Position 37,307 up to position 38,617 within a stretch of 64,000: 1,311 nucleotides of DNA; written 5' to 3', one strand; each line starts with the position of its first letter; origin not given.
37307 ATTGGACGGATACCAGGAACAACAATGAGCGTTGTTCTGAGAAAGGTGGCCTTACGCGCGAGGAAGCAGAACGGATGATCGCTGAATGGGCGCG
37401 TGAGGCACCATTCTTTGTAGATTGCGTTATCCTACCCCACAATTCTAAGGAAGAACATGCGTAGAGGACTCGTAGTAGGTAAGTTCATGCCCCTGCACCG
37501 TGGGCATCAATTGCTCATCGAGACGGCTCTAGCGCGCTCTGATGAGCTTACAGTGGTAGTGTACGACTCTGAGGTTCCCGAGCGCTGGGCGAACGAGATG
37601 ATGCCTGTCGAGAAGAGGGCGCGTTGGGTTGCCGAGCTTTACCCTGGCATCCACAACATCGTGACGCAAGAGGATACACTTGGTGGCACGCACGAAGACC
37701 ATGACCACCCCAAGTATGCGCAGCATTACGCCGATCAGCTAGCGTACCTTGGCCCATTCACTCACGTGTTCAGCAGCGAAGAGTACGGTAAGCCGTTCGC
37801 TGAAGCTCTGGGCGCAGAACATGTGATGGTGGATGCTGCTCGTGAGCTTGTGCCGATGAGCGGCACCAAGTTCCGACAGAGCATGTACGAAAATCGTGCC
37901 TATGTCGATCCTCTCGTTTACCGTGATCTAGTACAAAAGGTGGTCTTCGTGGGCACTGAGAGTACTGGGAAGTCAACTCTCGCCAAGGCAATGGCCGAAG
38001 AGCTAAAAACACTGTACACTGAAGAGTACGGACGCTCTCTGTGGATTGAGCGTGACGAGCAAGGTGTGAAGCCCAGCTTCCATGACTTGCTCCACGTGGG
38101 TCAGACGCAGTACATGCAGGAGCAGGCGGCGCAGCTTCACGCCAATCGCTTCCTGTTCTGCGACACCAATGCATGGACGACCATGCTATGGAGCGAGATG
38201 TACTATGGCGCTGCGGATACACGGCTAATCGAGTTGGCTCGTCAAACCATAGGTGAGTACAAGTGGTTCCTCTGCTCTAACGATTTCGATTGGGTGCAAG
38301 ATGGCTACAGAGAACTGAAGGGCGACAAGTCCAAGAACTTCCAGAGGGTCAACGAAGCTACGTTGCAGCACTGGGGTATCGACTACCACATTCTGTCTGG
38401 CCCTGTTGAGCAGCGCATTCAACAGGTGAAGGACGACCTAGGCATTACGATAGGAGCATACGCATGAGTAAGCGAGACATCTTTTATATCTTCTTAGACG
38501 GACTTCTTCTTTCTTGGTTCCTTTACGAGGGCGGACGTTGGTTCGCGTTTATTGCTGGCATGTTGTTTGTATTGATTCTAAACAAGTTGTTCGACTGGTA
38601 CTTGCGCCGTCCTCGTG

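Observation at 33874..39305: NAD+ salvage genes in a phage: PnuC-like transporter, NadR (NMNAT + ribosylnicotinamide kinase), MazG-like NTP-PPase and a metallophosphoesterase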

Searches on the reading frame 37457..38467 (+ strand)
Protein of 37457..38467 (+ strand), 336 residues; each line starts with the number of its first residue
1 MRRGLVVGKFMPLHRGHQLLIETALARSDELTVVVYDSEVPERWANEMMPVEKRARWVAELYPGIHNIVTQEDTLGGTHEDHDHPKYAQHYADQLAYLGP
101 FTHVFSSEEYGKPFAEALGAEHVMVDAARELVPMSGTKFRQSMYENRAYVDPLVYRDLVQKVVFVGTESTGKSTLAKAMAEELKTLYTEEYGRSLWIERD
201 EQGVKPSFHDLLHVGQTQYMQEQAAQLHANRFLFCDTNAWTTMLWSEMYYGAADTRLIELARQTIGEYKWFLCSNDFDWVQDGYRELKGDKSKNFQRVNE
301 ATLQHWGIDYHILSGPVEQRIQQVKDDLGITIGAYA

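Call 3: search_protein_families(library=pfam, proteins=[window:37457-38467:+], max_evalue=0.01)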
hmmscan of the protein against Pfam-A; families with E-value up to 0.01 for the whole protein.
window:37457-38467:+ (336 aa): 3 families
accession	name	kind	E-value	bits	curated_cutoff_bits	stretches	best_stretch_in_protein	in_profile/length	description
PF13521.12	AAA_28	-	2.1e-31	109.8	27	1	161-320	1-164/164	AAA domain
PF01467.32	CTP_transf_like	-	1.2e-06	29.2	21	1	5-140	1-131/133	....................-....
PF06574.18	FAD_syn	-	0.0097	16.2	27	0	5-36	10-45/158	FAD synthetase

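Call 4: search_protein_families(library=ncbifam, proteins=[window:37457-38467:+], max_evalue=0.01)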
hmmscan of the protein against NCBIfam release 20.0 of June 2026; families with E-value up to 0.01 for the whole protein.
window:37457-38467:+ (336 aa): 9 families
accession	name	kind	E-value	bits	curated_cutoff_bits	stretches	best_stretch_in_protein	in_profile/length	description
TIGR01526.1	nadR_NMN_Atrans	equivalog_domain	2.3e-51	175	341.15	1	2-314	2-317/325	nicotinamide-nucleotide adenylyltransferase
NF005988.0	PRK08099.1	equivalog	1.7e-34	119.6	201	1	3-314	66-387/411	multifunctional transcriptional regulator/nicotinamide-nucleotide adenylyltransferase/ribosylnicotinamide kinase NadR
TIGR00125.1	cyt_tran_rel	domain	5.6e-10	39.2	27.7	1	3-58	1-56/65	adenylyltransferase/cytidyltransferase family protein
NF002243.0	PRK01153.1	subfamily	2.5e-05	24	127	1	3-35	2-34/175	nicotinamide-nucleotide adenylyltransferase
TIGR01527.1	arch_NMN_Atrans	equivalog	0.00012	21.7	181.2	1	3-38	1-36/167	nicotinamide-nucleotide adenylyltransferase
NF001985.0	PRK00777.1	subfamily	0.00013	22.1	104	1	4-61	7-65/157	pantetheine-phosphate adenylyltransferase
NF003786.0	PRK05379.1-2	equivalog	0.0015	17.8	397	1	6-58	19-70/354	bifunctional nicotinamide-nucleotide adenylyltransferase/Nudix hydroxylase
NF003787.0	PRK05379.1-4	equivalog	0.0022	17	449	1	6-89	14-97/346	bifunctional nicotinamide-nucleotide adenylyltransferase/Nudix hydroxylase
TIGR00083.1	ribF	equivalog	0.0052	16.2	184.35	1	5-59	2-64/290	riboflavin biosynthesis protein RibF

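Call 6: search_protein_families(library=phrogs, proteins=[window:37457-38467:+], max_evalue=0.001)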
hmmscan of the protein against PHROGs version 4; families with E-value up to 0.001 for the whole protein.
window:37457-38467:+ (336 aa): 3 families
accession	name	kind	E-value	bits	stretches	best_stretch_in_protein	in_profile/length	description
phrog_3462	-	moron, auxiliary metabolic gene and host takeover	2.7e-58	198.9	1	1-326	2-335/346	nicotinamide-nucleotide adenylyltransferase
phrog_2107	-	other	3.8e-05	24.5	1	160-187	4-31/201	thymidylate kinase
phrog_395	-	other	0.00015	22.6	1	5-47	15-57/373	cytidyltransferase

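Call 9: search_dna_similar(query=window:37457-38467:+, collection=phages, mode=protein, max_rows=40)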
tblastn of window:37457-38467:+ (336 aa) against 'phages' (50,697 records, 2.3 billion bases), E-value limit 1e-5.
Records with a match: 744; places in all: 745; records where one place covers at least 80% of the query: 672.
Best place of each record, by identity: <60% 744.
By first word of the organism name: Vibrio 355; Salmonella 171; Klebsiella 46; Escherichia 37; Bacillus 24; Lactobacillus 16; Erwinia 14; Aeromonas 10; Caulobacter 9; Cronobacter 9; and 22 more.
By host as written in the record: - 348; Salmonella enterica subsp. enterica serovar Enteritidis PT1 37; Klebsiella pneumoniae 22; Salmonella enterica subsp. enterica 13; Salmonella sp. 13; Salmonella enterica subsp. enterica serovar Enteritidis 12; Caulobacter vibrioides CB15 11; Salmonella enterica subsp. enterica serovar Typhimurium 11; and 131 more.
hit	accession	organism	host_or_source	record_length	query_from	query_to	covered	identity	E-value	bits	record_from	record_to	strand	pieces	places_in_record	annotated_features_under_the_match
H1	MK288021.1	Bacillus phage pW2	Bacillus cereus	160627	4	323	95%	33.6%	9e-31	128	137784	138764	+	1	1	multifunctional transcriptional regulator/nicotinamide-nucleotide ...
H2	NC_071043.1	Bacillus phage pW2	Bacillus cereus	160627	4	323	95%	33.6%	9e-31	128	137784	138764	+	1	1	nicotinamide-nucleotide adenylyltransferase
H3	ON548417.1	Bacillus phage vB_BanS-Thrax1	Bacillus anthracis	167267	4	323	95%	33.5%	3e-35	141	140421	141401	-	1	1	nicotinamide-nucleotide adenylyltransferase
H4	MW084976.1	Bacillus phage Kirov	Bacillus cereus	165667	4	323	95%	33.4%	2e-32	133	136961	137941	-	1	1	nicotinamide-nucleotide adenylyltransferase/ribosylnicotinamide kinase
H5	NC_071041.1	Bacillus phage Kirov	Bacillus cereus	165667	4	323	95%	33.4%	2e-32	133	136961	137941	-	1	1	nicotinamide-nucleotide adenylyltransferase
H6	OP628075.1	Lysinibacillus phage vB_LfM_LysYB1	Lysinibacillus fusiformis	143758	1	325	97%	32.8%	2e-41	159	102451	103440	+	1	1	AAA domain protein | hypothetical protein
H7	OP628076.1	Lysinibacillus phage vB_LfM_LysYB2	Lysinibacillus fusiformis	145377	1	325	97%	32.8%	2e-41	159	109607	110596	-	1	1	AAA domain protein | hypothetical protein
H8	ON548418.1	Bacillus phage vB_BanS-Thrax2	Bacillus anthracis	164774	4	322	95%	33.4%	5e-29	123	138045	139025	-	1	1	nicotinamide-nucleotide adenylyltransferase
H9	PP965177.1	Bacillus phage KoopaTroopa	Bacillus thuringiensis serovar kurstaki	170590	4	323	95%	32.9%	2e-31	130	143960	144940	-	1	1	nicotinamide-nucleotide adenylyl-transferase NADR family ...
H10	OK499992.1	Bacillus phage vB_BanS_Nate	Bacillus anthracis Sterne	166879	4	321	95%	33.0%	4e-31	129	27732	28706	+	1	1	hypothetical protein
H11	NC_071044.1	Bacillus phage vB_BanS_Nate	Bacillus anthracis Sterne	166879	4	321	95%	33.0%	4e-31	129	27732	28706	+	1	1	nicotinamide-nucleotide adenylyltransferase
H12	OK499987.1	Bacillus phage vB_BanS_MrDarsey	Bacillus anthracis Sterne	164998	4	323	95%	32.6%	1e-31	131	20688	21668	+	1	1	nicotinamide-nucleotide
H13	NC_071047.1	Bacillus phage vB_BanS_MrDarsey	Bacillus anthracis Sterne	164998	4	323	95%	32.6%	1e-31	131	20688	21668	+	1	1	nicotinamide-nucleotide adenylyltransferase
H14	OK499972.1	Bacillus phage vB_BanS_Chewbecca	Bacillus anthracis Sterne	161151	4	323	95%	32.6%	2e-31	130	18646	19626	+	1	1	hypothetical protein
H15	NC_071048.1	Bacillus phage vB_BanS_Chewbecca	Bacillus anthracis Sterne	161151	4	323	95%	32.6%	2e-31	130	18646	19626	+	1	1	nicotinamide-nucleotide adenylyltransferase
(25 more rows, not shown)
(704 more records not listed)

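Call 15: find_encoding_contigs(protein=window:37457-38467:+, flank=10000, max_places=6)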
Protein window:37457-38467:+ (336 aa): no gene with exactly this product is on record in the collection.

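Call 16: find_homologous_proteins(query=window:37457-38467:+, max_evalue=1e-10)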
Query window:37457-38467:+ (336 aa): 922 proteins with E <= 1e-10 among 4015 candidates; the best 120 are listed.
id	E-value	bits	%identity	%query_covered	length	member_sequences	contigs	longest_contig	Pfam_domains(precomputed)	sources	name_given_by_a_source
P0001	8.2e-230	780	100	100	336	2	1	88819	PF01467.33,PF13521.13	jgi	jgi:NadR type nicotinamide-nucleotide adenylyltransferase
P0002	7.4e-187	639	80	100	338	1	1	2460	PF13521.13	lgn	-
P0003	1.6e-183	628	78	100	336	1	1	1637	PF01467.33,PF13521.13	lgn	-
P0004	6.7e-167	573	75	99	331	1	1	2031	PF13521.13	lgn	-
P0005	4.8e-156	537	69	98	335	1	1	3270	PF01467.33,PF13521.13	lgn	-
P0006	1.3e-149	516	70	94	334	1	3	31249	PF01467.33,PF13521.13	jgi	jgi:NadR type nicotinamide-nucleotide adenylyltransferase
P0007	5.0e-149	514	68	95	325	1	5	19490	PF01467.33,PF13521.13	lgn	-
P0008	6.2e-149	514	68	95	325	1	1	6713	PF01467.33,PF13521.13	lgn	-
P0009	3.0e-145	502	69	96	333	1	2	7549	PF13521.13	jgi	jgi:HTH-type transcriptional regulator, transcriptional repressor of NAD biosynthesis genes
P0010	1.8e-143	496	65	100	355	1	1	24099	PF13521.13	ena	-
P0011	1.7e-140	486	65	98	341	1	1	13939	PF01467.33,PF13521.13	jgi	jgi:HTH-type transcriptional regulator, transcriptional repressor of NAD biosynthesis genes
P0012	4.2e-137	475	64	98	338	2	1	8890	PF01467.33,PF13521.13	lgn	-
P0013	2.8e-136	472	64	99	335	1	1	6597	PF13521.13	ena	-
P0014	1.1e-135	470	64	98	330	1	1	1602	PF13521.13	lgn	-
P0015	3.3e-132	459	63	94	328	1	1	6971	PF13521.13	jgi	jgi:HTH-type transcriptional repressor of NAD biosynthesis genes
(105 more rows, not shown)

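Call 18: find_encoding_contigs(protein=P0001, flank=10000, max_places=3)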
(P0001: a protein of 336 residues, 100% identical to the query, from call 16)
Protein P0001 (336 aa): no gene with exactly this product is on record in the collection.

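Call 24: search_solved_structures(query=window:37457-38467:+, max_evalue=0.001, show_alignments=3)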
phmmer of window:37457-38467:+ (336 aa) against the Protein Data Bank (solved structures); distinct sequences matched with E-value up to 0.001: 4.
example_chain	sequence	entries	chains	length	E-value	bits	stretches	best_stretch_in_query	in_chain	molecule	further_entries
9x6f_A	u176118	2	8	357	1.8e-31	112.9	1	2-292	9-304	Nicotinamide-nucleotide adenylyltransferase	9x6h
8x7f_A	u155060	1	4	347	2e-26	96.4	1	4-309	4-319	Trifunctional NAD biosynthesis/regulator protein NadR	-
1lw7_A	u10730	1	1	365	2.3e-25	92.9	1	3-325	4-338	TRANSCRIPTIONAL REGULATOR NADR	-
6gye_A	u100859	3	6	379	6e-18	68.5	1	4-294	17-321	Nicotinamide-nucleotide adenylyltransferase NadR family / Ribosylnicotinamide kinase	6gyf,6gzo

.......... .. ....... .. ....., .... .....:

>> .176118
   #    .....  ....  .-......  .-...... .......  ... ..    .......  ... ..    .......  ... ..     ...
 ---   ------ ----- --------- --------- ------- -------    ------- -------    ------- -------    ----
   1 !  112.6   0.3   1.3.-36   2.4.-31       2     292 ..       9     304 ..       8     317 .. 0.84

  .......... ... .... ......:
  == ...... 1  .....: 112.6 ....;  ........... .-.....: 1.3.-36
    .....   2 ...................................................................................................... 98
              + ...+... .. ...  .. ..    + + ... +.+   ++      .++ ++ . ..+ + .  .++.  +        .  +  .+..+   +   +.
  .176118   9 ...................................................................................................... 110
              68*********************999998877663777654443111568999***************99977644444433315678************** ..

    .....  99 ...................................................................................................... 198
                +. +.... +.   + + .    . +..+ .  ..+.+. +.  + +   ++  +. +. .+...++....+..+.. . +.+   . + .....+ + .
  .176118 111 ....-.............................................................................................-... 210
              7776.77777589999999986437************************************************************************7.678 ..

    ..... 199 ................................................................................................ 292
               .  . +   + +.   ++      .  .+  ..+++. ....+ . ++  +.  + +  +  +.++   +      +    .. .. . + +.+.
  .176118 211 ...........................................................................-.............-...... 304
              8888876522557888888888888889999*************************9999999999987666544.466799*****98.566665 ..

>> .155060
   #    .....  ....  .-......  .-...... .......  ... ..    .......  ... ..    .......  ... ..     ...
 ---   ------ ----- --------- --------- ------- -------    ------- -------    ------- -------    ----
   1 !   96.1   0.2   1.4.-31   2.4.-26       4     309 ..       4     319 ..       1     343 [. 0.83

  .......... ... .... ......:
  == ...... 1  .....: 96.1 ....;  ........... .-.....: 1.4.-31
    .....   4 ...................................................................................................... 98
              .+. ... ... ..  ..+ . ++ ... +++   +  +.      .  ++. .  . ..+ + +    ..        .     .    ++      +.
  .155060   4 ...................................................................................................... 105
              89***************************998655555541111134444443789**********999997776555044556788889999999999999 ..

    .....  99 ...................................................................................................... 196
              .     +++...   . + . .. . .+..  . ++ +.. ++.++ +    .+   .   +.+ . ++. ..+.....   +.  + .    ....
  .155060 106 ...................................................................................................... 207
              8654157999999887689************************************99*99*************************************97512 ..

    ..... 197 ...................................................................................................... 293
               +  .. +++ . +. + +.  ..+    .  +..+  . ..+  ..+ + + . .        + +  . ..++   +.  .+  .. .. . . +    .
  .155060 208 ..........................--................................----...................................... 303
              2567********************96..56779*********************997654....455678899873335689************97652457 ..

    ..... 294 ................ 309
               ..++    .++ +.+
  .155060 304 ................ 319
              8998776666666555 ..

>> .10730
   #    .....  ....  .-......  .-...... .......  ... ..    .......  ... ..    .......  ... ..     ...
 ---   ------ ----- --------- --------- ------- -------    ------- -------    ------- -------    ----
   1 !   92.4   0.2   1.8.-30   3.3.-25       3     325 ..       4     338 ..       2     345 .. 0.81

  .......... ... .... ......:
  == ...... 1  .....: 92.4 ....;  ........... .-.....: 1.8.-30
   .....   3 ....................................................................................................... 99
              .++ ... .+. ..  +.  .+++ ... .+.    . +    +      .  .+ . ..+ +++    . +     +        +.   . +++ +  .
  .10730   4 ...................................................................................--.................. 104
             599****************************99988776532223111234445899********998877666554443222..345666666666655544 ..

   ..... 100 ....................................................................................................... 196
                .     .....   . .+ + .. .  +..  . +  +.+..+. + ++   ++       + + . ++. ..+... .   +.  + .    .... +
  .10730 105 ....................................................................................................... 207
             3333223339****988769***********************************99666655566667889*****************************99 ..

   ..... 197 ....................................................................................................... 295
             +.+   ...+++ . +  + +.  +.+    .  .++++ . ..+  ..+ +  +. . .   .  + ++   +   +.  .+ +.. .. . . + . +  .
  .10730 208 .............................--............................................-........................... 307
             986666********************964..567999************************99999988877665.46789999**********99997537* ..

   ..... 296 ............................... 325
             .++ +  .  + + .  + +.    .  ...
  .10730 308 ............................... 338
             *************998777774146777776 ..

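Call 27: find_related_loci(query=window:37457-38467:+, collection=viral_contigs, flank=10000)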
Query window:37457-38467:+ (336 aa) in viral_contigs; peptide patterns used: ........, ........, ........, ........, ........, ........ (x = any residue, [..] = any of these).
2 stretches matched a pattern, but none encodes a relative of the query by tblastn (E <= 1e-3).

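Call 29: find_related_loci(query=A1, collection=viral_contigs, flank=10000)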
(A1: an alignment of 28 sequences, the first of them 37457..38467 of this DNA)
Query A1 (336 aa) in viral_contigs; peptide patterns used: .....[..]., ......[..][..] (x = any residue, [..] = any of these).
22 stretches matched a pattern; 4 encode a relative of the query (tblastn E <= 1e-3); 4 distinct loci.
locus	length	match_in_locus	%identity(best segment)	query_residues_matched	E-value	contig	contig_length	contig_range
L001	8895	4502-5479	55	1-329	3e-117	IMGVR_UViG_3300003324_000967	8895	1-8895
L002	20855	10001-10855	31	1-285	6e-37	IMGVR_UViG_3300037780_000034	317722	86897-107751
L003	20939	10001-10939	31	1-309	7e-40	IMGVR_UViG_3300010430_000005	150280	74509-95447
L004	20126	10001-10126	38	5-46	2e-5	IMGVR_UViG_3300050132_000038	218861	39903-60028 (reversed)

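Call 30: find_related_loci(query=A1, collection=genome_contigs, flank=6000)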
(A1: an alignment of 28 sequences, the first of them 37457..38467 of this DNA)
Query A1 (336 aa) in genome_contigs; peptide patterns used: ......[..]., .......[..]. (x = any residue, [..] = any of these).
32 stretches matched a pattern; 22 encode a relative of the query (tblastn E <= 1e-3); 21 distinct loci.
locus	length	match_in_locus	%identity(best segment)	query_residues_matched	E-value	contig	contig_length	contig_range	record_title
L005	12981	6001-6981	53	1-334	4e-116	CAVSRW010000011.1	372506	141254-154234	MAG: uncultured Gaiellaceae bacterium isolate MFD05567.bin.4.98 genome assembly, contig: contig_21894, whole genome shot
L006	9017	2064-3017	56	1-325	8e-115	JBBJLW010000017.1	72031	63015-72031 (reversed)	MAG: Gaiellaceae bacterium isolate RUP_SRG_48 NODE_293_length_72031_cov_10.994512, whole genome shotgun sequence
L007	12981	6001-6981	54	1-334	4e-114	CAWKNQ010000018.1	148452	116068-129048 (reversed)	MAG: uncultured Gaiellaceae bacterium isolate MFD09267.bin.2.298 genome assembly, contig: contig_33058, whole genome sho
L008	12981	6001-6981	54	1-334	1e-113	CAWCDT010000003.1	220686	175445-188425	MAG: uncultured Gaiellaceae bacterium isolate MFD05454.bin.2.74 genome assembly, contig: contig_16073, whole genome shot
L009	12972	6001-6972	53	1-331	5e-113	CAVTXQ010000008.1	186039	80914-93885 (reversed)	MAG: uncultured Gaiellaceae bacterium isolate MFD06742.bin.2.104 genome assembly, contig: contig_37723, whole genome sho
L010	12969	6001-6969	54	1-330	4e-112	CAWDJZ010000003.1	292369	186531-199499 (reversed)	MAG: uncultured Gaiellaceae bacterium isolate MFD04850.bin.2.221 genome assembly, contig: contig_12978, whole genome sho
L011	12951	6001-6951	55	1-324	2e-111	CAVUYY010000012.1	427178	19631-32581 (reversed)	MAG: uncultured Gaiellaceae bacterium isolate MFD05567.bin.2.243 genome assembly, contig: contig_3747, whole genome shot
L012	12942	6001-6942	54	4-324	1e-108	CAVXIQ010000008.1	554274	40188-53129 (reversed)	MAG: uncultured Gaiellaceae bacterium isolate MFD03066.bin.2.140 genome assembly, contig: contig_8152, whole genome shot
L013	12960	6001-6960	52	5-329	8e-106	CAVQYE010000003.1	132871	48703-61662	MAG: uncultured Actinomycetes bacterium isolate MFD05942.bin.2.212 genome assembly, contig: contig_17901, whole genome s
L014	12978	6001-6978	54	1-333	4e-103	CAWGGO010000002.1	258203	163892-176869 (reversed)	MAG: uncultured Gaiellaceae bacterium isolate MFD02840.bin.3.148 genome assembly, contig: contig_15343, whole genome sho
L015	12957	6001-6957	51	1-325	6e-103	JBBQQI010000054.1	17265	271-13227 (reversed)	MAG: Gaiellales bacterium isolate Co_metawrap_1572 Cmw_1572_k141_19147243_length_17265_cov_10.9977, whole genome shotgun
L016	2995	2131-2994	56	1-295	3e-105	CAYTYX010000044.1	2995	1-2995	MAG TPA_asm: uncultured Candidatus Saccharibacteria bacterium isolate binchicken_co50_420 genome assembly, contig: NODE_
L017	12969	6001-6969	54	5-334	4e-106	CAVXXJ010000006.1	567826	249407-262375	MAG: uncultured Gaiellaceae bacterium isolate MFD04212.bin.2.173 genome assembly, contig: contig_202, whole genome shotg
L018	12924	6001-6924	38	1-323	6e-59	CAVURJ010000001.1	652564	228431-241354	MAG: Candidatus Moranbacteria bacterium isolate MFD09730.bin.1.17 genome assembly, contig: contig_20098, whole genome sh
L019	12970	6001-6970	58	1-330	5e-95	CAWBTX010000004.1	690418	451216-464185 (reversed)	MAG: uncultured Gaiellaceae bacterium isolate MFD05454.bin.2.67 genome assembly, contig: contig_7443, whole genome shotg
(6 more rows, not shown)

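Call 31: find_related_loci(query=A1, collection=metagenome_contigs, flank=10000)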
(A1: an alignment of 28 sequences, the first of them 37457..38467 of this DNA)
Query A1 (336 aa) in metagenome_contigs; peptide patterns used: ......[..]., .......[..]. (x = any residue, [..] = any of these).
75 stretches matched a pattern; 50 encode a relative of the query (tblastn E <= 1e-3); 50 distinct loci.
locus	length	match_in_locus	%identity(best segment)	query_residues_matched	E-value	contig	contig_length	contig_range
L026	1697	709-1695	62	1-323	2e-143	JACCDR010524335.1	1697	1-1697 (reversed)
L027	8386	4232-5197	59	3-328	6e-125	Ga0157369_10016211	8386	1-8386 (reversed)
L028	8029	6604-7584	56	2-329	2e-124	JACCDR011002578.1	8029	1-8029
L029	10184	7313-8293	56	2-329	9e-124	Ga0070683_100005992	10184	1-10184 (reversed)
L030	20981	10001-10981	56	2-329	9e-124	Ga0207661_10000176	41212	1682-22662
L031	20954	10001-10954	57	1-325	5e-116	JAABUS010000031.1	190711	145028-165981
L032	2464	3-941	57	16-332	2e-121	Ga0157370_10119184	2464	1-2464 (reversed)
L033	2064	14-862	60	48-325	4e-122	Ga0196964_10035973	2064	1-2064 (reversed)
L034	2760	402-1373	54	1-331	2e-116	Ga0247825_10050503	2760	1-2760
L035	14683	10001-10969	54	6-331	9e-112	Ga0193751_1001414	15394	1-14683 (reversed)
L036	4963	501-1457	54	1-325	4e-111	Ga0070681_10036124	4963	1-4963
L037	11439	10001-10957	54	1-325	6e-111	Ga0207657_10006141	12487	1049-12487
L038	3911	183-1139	55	1-325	2e-112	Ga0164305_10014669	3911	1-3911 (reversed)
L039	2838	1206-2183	54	1-333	4e-111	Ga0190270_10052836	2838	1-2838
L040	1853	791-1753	53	1-328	2e-112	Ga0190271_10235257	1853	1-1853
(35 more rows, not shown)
